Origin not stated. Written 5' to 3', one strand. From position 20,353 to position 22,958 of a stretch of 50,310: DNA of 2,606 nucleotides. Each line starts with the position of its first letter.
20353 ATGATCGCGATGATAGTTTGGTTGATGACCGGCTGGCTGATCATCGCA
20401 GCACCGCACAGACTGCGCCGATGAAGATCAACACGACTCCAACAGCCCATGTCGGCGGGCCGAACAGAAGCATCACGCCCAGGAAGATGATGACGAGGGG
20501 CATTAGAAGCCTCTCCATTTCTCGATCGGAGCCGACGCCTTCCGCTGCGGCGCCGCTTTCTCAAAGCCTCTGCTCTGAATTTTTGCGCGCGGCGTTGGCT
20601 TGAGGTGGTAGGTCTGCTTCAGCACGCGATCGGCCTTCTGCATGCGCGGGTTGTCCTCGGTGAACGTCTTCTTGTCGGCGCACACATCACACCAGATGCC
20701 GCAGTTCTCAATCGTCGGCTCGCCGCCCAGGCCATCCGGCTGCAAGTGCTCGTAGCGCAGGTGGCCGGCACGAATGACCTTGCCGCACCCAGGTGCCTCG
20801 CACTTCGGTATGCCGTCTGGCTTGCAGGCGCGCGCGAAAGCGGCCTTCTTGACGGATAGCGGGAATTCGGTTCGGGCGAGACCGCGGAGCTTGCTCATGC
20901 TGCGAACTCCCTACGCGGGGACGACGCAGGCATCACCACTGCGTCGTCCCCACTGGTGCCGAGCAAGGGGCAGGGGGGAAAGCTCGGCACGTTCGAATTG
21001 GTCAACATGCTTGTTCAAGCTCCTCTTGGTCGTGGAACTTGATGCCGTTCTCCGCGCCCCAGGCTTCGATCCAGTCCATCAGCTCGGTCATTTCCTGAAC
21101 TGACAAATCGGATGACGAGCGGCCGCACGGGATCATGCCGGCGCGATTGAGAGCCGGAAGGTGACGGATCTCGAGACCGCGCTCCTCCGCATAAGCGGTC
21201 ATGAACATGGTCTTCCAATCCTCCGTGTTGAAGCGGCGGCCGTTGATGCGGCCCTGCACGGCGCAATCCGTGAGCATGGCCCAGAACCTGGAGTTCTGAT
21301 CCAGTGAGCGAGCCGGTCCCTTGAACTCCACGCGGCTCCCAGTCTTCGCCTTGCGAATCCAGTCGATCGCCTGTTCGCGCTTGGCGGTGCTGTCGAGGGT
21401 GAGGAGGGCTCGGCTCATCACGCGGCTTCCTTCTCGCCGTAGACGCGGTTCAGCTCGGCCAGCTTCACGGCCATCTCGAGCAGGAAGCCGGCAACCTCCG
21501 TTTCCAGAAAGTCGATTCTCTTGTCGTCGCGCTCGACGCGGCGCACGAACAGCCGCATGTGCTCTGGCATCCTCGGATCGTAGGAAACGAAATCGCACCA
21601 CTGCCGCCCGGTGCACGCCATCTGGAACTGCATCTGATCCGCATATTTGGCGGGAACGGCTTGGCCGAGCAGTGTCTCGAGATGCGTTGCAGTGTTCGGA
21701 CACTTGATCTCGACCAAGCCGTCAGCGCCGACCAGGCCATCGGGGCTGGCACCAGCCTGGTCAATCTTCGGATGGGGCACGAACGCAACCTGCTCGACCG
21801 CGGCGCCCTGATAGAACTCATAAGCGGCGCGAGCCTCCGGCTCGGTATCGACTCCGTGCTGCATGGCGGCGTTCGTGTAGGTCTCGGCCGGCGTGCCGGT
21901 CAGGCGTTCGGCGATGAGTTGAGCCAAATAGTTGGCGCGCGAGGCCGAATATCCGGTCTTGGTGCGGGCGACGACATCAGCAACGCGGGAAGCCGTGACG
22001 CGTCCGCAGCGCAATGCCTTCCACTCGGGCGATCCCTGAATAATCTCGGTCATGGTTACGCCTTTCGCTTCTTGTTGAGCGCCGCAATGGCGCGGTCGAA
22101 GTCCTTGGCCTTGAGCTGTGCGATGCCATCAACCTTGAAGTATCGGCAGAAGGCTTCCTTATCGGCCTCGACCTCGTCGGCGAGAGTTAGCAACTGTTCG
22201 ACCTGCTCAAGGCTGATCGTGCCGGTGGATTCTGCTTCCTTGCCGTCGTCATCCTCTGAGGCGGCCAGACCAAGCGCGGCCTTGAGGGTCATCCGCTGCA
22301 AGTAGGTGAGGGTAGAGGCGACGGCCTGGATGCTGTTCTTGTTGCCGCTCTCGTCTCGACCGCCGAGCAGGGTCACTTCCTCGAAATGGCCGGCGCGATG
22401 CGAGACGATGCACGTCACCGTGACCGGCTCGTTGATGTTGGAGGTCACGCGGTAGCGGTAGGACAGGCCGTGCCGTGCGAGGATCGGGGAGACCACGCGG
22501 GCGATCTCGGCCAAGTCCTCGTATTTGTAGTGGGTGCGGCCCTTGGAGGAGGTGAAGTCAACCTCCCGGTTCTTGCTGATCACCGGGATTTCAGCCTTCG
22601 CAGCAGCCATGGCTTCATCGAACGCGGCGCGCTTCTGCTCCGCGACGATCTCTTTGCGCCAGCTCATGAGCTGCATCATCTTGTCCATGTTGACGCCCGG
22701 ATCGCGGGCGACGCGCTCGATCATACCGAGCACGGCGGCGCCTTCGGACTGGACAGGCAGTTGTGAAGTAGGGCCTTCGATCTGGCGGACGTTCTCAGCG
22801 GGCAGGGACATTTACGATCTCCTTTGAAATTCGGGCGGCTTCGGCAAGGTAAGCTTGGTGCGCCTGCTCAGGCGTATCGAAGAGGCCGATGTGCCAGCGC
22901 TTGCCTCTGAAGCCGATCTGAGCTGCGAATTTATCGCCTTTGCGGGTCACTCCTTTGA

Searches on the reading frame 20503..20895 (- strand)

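Call 49: search_protein_families(library=phrogs, proteins=[window:20503-20895:-], max_evalue=0.001)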
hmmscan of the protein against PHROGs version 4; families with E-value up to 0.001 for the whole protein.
window:20503-20895:- (130 aa): 1 family
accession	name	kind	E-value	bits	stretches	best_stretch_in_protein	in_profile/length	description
phrog_333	-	DNA, RNA and nucleotide metabolism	9.2e-08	33.3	1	31-118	35-111/138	HNH endonuclease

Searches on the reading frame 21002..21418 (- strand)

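Call 49: search_protein_families(library=phrogs, proteins=[window:21002-21418:-], max_evalue=0.001)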
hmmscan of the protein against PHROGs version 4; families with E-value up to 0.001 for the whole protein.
window:21002-21418:- (138 aa): 1 family
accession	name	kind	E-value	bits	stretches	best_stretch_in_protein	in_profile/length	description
phrog_72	-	DNA, RNA and nucleotide metabolism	1.5e-28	100.9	1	3-136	9-150/161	NinB/ Orf homologous recombination mediator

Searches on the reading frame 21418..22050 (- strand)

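Call 49: search_protein_families(library=phrogs, proteins=[window:21418-22050:-], max_evalue=0.001)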
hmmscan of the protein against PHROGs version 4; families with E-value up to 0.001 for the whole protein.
window:21418-22050:- (210 aa): 5 families
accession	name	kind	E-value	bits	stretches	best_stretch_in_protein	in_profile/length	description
phrog_149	-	DNA, RNA and nucleotide metabolism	6.9e-49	168.1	1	3-208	597-808/1242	exonuclease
phrog_434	-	DNA, RNA and nucleotide metabolism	3.8e-22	80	1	5-192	55-235/372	RecE-like recombination exonuclease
phrog_19855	-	head and packaging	1e-10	40.8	1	2-152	461-601/1257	virion structural protein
phrog_7655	-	DNA, RNA and nucleotide metabolism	7.2e-09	36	1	2-158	5-153/551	RecE-like recombination exonuclease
phrog_19459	-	unknown function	0.00043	21.1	1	3-53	17-69/73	-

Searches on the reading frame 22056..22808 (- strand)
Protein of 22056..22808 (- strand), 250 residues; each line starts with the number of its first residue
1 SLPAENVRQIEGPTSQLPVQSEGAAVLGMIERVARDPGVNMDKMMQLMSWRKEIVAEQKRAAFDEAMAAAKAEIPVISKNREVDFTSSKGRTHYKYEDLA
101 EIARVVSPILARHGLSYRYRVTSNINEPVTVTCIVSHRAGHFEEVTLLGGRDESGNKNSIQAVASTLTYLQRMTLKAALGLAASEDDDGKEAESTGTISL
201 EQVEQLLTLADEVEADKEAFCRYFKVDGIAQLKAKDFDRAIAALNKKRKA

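Call 49: search_protein_families(library=phrogs, proteins=[window:22056-22808:-], max_evalue=0.001)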
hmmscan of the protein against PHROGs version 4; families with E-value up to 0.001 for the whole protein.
window:22056-22808:- (250 aa): 4 families
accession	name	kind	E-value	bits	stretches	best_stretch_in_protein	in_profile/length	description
phrog_155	-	DNA, RNA and nucleotide metabolism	7.1e-36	125.3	1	14-249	19-269/308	Erf-like ssDNA annealing protein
phrog_2324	-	DNA, RNA and nucleotide metabolism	4.4e-24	86.1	1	65-247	13-178/193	Erf-like ssDNA annealing protein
phrog_34817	-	unknown function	6.9e-14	52.8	1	63-198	12-143/291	-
phrog_10003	-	other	2.3e-10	41.4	1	44-210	15-189/297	recombinase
